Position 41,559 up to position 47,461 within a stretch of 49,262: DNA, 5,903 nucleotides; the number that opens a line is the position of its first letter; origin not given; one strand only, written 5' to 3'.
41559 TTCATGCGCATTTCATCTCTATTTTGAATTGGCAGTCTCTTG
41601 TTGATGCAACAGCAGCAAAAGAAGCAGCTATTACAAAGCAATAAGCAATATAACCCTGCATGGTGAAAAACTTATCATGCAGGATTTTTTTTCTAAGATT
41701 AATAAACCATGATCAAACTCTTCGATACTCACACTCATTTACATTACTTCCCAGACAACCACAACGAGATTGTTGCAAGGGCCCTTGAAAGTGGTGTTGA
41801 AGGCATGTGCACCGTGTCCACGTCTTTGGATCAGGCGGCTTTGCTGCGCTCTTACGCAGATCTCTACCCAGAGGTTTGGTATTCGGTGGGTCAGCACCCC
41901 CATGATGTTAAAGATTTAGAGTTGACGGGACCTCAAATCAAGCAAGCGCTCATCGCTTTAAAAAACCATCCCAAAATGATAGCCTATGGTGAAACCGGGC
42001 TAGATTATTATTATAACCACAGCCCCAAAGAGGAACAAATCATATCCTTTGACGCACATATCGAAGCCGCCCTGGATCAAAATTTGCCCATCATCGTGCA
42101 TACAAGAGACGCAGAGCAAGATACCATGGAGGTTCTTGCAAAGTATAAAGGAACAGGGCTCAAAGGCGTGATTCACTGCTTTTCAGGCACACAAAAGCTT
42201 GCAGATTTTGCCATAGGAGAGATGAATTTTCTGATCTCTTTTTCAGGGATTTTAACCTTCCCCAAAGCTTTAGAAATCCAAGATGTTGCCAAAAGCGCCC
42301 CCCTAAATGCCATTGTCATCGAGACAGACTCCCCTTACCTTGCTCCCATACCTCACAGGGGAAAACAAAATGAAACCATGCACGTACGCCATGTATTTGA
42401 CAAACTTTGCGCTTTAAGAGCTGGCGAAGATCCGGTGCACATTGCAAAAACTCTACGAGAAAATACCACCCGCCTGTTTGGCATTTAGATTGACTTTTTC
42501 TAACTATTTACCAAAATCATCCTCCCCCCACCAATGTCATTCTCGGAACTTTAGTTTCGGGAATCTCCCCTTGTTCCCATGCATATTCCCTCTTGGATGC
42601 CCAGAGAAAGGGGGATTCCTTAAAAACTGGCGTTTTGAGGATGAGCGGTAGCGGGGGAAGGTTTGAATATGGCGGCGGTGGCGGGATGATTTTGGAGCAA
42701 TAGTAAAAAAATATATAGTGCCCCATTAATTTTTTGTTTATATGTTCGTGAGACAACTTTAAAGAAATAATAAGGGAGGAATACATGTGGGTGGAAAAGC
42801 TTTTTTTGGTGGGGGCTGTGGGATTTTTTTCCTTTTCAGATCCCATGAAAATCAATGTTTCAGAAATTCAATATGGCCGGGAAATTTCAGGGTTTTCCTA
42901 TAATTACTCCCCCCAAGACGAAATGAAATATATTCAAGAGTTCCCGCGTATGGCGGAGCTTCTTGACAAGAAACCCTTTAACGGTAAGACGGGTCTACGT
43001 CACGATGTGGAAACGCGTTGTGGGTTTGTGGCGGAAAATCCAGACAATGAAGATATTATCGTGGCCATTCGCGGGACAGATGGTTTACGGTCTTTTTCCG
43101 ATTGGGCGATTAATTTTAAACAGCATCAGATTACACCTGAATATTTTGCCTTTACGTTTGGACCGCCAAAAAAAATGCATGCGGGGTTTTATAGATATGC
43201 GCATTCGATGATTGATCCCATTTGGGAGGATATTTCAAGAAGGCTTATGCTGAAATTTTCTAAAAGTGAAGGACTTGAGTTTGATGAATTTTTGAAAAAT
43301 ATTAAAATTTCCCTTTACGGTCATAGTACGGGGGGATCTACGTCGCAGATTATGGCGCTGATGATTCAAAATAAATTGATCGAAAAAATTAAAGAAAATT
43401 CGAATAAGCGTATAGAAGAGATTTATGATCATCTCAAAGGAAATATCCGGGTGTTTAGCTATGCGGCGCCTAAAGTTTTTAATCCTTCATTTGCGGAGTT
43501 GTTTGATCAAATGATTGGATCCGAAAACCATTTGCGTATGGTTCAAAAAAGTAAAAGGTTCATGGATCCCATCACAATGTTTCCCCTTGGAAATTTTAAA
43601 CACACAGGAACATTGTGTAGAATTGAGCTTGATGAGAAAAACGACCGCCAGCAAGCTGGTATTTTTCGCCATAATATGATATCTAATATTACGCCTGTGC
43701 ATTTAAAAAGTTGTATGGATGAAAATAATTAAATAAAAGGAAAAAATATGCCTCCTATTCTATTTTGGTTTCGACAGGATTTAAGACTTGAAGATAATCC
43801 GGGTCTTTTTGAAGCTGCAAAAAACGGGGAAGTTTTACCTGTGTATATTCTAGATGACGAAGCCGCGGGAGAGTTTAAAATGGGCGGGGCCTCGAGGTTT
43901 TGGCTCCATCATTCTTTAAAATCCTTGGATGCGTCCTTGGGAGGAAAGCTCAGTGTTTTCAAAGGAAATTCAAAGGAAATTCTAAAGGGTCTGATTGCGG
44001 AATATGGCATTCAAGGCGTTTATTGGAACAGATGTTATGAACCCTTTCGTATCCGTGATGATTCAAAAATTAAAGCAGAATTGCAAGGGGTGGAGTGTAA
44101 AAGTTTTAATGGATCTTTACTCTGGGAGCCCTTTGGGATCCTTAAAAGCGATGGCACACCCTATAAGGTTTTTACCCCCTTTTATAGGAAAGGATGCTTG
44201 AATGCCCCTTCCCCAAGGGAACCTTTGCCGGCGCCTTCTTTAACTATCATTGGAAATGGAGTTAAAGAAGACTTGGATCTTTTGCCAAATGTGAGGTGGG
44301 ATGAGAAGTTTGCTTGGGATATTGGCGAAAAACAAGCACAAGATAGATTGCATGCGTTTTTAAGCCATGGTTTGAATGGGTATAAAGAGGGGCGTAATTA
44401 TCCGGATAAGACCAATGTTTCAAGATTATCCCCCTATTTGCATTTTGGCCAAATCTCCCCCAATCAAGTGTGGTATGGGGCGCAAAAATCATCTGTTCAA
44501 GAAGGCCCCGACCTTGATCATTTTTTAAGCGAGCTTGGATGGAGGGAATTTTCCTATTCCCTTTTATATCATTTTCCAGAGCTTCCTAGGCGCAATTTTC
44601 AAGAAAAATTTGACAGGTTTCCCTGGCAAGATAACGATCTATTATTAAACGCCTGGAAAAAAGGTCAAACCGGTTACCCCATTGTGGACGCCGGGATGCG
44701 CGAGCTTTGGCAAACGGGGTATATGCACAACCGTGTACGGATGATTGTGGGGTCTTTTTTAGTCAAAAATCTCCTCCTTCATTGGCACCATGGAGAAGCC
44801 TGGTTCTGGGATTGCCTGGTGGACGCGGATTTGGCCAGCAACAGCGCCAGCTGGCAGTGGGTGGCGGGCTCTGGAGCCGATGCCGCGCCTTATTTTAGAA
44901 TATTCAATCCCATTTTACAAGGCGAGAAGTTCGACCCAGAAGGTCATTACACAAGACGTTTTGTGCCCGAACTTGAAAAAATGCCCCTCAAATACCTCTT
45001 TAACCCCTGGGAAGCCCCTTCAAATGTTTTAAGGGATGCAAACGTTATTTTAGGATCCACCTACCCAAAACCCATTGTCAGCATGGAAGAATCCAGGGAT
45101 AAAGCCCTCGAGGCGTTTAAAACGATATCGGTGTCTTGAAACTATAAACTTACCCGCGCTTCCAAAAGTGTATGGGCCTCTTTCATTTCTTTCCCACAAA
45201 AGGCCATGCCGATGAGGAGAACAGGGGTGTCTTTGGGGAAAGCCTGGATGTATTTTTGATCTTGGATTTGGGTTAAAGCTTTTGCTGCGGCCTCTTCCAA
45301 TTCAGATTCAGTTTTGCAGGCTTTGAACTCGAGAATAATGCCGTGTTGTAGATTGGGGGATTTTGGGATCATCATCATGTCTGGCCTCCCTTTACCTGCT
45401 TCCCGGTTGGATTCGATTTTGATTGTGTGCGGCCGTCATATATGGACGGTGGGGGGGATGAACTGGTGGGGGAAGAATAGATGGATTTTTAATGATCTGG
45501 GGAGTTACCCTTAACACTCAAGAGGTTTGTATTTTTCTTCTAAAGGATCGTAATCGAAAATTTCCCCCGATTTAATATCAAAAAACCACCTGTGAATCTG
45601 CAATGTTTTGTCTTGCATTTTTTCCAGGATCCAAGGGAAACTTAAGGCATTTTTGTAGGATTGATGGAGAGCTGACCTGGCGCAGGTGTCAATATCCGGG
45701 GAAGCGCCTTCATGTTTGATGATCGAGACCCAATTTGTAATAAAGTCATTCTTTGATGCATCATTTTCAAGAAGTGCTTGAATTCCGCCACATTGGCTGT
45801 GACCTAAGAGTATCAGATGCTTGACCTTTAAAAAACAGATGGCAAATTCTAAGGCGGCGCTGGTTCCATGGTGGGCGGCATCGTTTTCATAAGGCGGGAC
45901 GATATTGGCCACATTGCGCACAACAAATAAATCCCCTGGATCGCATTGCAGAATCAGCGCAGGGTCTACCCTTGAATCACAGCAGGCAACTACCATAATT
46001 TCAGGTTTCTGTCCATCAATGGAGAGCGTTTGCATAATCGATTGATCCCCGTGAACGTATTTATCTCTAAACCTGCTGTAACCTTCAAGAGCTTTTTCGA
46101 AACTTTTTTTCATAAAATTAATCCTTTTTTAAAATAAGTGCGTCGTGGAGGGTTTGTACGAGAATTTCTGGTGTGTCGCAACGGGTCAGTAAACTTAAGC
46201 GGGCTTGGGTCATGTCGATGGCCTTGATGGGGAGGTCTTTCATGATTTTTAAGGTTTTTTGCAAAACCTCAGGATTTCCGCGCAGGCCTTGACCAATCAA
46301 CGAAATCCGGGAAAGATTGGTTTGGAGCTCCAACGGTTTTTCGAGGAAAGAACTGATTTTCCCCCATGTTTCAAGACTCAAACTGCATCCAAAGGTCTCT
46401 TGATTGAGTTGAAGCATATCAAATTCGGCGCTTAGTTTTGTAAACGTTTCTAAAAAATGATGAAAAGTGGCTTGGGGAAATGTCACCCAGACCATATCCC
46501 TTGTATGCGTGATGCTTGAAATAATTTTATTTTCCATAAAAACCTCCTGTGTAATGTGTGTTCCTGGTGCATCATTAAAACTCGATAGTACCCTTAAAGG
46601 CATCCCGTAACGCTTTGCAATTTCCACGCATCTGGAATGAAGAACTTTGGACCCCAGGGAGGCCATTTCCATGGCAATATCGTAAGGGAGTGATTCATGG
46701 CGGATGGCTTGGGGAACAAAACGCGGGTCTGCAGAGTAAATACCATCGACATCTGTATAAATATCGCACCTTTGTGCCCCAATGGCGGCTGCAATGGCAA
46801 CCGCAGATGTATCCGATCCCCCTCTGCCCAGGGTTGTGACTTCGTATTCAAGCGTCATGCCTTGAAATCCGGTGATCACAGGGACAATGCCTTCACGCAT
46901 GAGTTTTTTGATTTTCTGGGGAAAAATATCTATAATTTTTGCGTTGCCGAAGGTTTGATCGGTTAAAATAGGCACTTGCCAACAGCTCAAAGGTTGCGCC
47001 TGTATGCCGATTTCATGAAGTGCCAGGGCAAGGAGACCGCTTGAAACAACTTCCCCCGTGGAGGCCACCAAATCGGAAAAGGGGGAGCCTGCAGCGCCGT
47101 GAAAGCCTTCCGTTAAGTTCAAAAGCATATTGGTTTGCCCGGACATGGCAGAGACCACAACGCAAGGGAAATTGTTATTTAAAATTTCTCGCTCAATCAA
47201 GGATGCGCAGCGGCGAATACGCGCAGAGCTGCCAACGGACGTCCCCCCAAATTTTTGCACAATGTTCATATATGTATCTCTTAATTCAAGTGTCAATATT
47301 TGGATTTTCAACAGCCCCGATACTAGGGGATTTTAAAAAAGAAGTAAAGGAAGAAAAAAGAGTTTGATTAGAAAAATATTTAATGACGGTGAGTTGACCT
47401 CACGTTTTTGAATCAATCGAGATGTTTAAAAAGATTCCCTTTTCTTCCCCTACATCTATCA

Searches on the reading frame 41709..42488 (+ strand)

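Call 26: search_protein_families(library=pfam, proteins=[window:41709-42488:+], max_evalue=0.00001)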
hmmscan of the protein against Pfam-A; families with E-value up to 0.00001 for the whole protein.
window:41709-42488:+ (259 aa): 1 family
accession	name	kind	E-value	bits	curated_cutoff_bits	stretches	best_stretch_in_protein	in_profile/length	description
PF01026.27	TatD_DNase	-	4.6e-70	236.3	27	1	5-258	1-253/253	TatD related DNase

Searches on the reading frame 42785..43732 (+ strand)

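Call 26: search_protein_families(library=pfam, proteins=[window:42785-43732:+], max_evalue=0.00001)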
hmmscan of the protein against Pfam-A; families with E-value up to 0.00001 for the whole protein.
window:42785-43732:+ (315 aa): 1 family
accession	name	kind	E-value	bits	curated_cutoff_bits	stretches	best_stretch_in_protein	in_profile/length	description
PF01764.32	Lipase_3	-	2.9e-15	56.8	22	1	92-255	1-128/140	Lipase (class 3)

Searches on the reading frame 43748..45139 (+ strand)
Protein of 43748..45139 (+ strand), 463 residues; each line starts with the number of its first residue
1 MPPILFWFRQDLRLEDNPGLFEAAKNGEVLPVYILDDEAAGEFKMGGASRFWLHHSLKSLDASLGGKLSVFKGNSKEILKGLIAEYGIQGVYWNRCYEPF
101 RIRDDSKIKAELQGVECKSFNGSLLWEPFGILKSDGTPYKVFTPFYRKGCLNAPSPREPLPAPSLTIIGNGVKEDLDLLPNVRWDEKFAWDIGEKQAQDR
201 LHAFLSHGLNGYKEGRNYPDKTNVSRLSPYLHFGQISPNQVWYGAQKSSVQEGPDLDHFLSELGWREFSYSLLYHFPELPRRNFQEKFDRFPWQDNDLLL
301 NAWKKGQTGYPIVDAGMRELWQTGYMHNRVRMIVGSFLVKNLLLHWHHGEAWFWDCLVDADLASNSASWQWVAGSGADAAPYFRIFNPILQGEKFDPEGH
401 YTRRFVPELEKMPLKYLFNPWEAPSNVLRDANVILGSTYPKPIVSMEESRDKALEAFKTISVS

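Call 26: search_protein_families(library=pfam, proteins=[window:43748-45139:+], max_evalue=0.00001)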
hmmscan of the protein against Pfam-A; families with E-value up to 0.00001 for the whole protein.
window:43748-45139:+ (463 aa): 2 families
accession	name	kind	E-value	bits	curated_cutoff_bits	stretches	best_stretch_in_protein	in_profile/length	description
PF03441.19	FAD_binding_7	-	7.5e-89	296.9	27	1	259-458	1-202/203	FAD binding domain of DNA photolyase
PF00875.24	DNA_photolyase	-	1.4e-44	152.4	26.6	1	5-163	2-163/164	DNA photolyase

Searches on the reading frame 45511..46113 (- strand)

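Call 26: search_protein_families(library=pfam, proteins=[window:45511-46113:-], max_evalue=0.00001)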
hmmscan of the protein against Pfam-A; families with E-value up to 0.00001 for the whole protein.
window:45511-46113:- (200 aa): 1 family
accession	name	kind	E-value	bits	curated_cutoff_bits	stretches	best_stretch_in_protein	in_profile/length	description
PF00484.24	Pro_CA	-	1.9e-40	139.1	25.7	1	39-185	1-156/156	Carbonic anhydrase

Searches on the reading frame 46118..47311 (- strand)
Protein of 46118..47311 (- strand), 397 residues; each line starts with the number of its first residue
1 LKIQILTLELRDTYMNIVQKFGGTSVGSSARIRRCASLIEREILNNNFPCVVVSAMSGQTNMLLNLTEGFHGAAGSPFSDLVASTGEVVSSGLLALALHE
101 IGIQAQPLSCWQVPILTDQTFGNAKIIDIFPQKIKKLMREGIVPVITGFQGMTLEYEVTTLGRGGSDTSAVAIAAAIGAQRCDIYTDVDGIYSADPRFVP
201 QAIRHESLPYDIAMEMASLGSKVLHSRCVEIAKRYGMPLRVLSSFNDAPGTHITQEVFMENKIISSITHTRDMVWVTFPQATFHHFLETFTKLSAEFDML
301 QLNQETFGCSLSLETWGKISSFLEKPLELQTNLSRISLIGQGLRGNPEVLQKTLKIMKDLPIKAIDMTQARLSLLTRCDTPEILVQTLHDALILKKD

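Call 26: search_protein_families(library=pfam, proteins=[window:46118-47311:-], max_evalue=0.00001)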
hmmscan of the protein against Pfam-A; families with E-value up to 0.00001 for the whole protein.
window:46118-47311:- (397 aa): 1 family
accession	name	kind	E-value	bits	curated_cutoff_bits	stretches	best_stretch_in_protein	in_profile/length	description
PF00696.33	AA_kinase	-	4.7e-49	167.7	24.9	1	17-243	3-234/234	Amino acid kinase family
